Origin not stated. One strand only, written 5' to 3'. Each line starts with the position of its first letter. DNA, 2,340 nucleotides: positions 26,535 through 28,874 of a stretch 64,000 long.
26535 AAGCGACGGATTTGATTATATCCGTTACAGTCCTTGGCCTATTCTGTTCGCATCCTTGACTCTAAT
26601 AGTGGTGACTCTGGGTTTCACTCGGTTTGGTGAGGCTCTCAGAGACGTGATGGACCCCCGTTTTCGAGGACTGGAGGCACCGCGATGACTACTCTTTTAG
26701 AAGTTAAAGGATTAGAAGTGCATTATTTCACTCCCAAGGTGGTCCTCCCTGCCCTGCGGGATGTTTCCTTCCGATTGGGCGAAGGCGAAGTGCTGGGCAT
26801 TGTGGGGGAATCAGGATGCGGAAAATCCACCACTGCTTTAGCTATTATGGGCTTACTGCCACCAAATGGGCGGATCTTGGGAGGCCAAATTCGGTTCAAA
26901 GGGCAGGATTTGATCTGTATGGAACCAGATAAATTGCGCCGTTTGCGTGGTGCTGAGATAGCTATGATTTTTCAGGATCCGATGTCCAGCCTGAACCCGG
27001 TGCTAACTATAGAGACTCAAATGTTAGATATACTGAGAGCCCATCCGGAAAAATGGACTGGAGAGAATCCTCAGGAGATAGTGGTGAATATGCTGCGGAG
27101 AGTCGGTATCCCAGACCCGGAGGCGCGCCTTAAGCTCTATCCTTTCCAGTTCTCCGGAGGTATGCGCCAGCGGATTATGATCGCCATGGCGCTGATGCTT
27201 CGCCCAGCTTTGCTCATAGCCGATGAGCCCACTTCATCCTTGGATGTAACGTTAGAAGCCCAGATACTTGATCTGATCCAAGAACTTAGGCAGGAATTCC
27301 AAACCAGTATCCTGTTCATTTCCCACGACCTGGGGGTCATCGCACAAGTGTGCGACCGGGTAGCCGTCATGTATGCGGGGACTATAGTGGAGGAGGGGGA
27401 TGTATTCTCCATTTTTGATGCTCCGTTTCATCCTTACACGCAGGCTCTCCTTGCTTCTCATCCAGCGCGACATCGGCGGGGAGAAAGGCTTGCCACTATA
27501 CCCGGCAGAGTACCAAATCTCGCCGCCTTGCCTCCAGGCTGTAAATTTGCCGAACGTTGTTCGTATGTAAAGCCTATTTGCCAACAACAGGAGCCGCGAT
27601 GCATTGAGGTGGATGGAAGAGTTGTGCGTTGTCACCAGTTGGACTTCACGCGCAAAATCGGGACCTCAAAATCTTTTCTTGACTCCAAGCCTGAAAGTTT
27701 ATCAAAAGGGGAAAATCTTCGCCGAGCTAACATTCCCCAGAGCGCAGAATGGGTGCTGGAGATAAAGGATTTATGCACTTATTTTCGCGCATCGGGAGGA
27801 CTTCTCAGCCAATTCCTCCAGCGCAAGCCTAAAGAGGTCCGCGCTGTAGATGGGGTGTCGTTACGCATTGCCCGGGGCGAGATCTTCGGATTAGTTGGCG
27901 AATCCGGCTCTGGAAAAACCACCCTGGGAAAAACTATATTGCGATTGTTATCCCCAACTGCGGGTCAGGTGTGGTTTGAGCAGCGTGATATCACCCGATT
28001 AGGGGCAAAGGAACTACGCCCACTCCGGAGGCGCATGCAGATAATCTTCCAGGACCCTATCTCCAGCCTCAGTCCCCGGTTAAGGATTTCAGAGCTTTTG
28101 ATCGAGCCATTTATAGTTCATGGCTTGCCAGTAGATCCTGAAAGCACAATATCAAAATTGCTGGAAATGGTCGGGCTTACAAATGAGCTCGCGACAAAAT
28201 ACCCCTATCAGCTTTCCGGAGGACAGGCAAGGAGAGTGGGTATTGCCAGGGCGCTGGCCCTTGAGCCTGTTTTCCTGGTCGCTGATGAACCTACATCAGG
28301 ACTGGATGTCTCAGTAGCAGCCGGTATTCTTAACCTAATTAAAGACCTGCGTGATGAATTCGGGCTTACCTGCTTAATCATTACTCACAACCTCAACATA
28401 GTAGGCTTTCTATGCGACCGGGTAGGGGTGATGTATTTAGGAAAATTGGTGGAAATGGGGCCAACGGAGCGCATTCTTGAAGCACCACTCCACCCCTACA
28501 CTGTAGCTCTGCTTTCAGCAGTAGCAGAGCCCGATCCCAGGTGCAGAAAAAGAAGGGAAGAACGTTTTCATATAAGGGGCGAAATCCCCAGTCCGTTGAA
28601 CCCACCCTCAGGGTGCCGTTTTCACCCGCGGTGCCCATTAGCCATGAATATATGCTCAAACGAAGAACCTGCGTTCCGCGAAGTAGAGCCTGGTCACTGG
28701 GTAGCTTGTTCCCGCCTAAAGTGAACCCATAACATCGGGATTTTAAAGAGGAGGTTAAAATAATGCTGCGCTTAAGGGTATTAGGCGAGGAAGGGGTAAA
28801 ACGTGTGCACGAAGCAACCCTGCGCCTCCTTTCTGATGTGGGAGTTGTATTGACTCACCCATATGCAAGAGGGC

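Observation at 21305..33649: Peptide-type ABC importer and S9 peptidase in one operon with a non-Pyl MttB / corrinoid / methyl-THF methyltransferase module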

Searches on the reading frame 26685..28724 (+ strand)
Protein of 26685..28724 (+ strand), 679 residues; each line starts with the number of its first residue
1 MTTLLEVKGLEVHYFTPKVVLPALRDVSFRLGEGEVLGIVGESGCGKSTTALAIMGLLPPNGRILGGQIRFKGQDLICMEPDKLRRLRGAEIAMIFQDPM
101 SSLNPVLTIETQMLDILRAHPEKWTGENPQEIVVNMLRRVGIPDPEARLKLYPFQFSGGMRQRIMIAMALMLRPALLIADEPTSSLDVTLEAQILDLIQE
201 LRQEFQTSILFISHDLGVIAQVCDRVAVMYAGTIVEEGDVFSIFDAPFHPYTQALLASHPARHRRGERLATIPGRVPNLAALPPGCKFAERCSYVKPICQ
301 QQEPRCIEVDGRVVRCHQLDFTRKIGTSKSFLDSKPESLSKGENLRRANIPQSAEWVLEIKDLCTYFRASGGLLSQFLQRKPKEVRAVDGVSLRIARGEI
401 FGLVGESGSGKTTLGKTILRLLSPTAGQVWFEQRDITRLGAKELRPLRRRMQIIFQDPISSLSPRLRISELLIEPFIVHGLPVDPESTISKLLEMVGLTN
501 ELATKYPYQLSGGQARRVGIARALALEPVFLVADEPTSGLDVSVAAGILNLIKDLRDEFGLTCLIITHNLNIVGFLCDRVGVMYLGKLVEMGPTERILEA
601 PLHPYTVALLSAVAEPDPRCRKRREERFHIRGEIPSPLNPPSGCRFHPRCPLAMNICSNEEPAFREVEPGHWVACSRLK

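Call 3: search_protein_families(library=pfam, proteins=[window:26685-28724:+])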
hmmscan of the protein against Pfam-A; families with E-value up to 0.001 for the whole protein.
window:26685-28724:+ (679 aa): 12 families
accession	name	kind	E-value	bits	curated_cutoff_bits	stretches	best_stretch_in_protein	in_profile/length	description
PF00005.33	ABC_tran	-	2.5e-65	219.7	25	2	389-538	2-137/137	ABC transporter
PF08352.17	oligo_HPY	-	9.1e-40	135.3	27.1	2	589-657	1-65/65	Oligopeptide/dipeptide transporter, C-terminal region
PF13304.12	AAA_21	-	1.8e-12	48.4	27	1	146-219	228-303/304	AAA domain, putative AbiEii toxin, Type IV TA system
PF02463.25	SMC_N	-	1.6e-11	44.5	40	1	36-222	26-205/220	RecF/RecN/SMC N terminal domain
PF13555.12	AAA_29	-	9.2e-08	32.2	27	0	389-426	13-50/61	P-loop containing region of AAA domain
PF13191.12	AAA_16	-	1.5e-06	29.2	32.6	0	395-433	19-62/167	AAA ATPase domain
PF13401.12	AAA_22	-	1.6e-06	28.9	27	0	403-433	10-33/130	AAA domain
PF01078.27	Mg_chelatase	-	0.00031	20.6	20.3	0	401-441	25-65/207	Magnesium chelatase, subunit ChlI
PF00485.24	PRK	-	0.00049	20.4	22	0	36-56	1-21/196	Phosphoribulokinase / Uridine kinase family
PF20720.3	nSTAND3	-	0.00051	20.2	27.2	0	23-55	6-38/155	Novel STAND NTPase 3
PF00931.28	NB-ARC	-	0.00061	19.6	23.5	0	399-422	19-42/248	NB-ARC domain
PF00006.31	ATP-synt_ab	-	0.00094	19.3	29.5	0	385-420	2-36/213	ATP synthase alpha/beta family, nucleotide-binding domain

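Call 4: search_protein_families(library=ncbifam, proteins=[window:26685-28724:+])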
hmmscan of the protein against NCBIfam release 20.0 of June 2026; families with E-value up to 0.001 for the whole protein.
window:26685-28724:+ (679 aa): 195 families (the best 25 are shown)
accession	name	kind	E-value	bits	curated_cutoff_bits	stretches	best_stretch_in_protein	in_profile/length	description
NF008453.0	PRK11308.1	subfamily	3.4e-177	588.7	408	2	353-677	8-325/334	dipeptide ABC transporter ATP-binding protein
NF011659.0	PRK15079.1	equivalog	2.4e-171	568.9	540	2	354-677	8-330/334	murein tripeptide/oligopeptide ABC transporter ATP binding protein OppF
NF007010.1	PRK09473.1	subfamily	1.9e-170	565.7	575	2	4-318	1-313/318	oligopeptide ABC transporter ATP-binding protein OppD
NF008246.0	PRK11022.1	equivalog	1.2e-159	530.7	541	2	3-318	2-316/326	dipeptide ABC transporter ATP-binding protein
NF007613.0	PRK10261.1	equivalog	6.3e-159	530.3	1077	2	3-261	11-274/623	glutathione ABC transporter ATP-binding protein GsiA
NF043079.1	MMSYN1_0167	equivalog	1.7e-151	505.8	740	4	82-309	298-524/561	oligopeptide ABC transporter ATP-binding protein OppD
NF043071.1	DppF_dipep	equivalog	2.4e-149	497.2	660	2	353-675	9-324/331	dipeptide ABC transporter ATP-binding subunit DppF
NF011713.0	PRK15134.1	equivalog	5e-148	494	834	2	2-262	3-263/529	microcin C ABC transporter ATP-binding protein YejF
TIGR02770.1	nickel_nikD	equivalog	1.2e-133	443.6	318.7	2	25-259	3-229/230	nickel import ATP-binding protein NikD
NF043078.1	MMSYN1_0168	equivalog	1.4e-128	430.3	800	5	488-625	472-609/649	oligopeptide ABC transporter ATP-binding protein OppF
NF011674.0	PRK15093.1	equivalog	5.3e-118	393.9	627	2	3-317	2-322/330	putrescine export ABC transporter ATP-binding protein SapD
TIGR02769.1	nickel_nikE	equivalog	7.8e-118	392.7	332.55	2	358-622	3-262/265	nickel import ATP-binding protein NikE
NF047576.1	opine_ATP_CntF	equivalog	2.4e-117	390.8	385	2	4-260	2-254/264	staphylopine uptake ABC transporter ATP-binding protein CntF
NF047578.1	opine_ATP_CntD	equivalog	4.7e-117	390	380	2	4-261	2-255/266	staphylopine uptake ABC transporter ATP-binding protein CntD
NF007739.0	PRK10419.1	subfamily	1.7e-107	359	354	2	378-625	18-266/268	nickel ABC transporter ATP-binding protein NikE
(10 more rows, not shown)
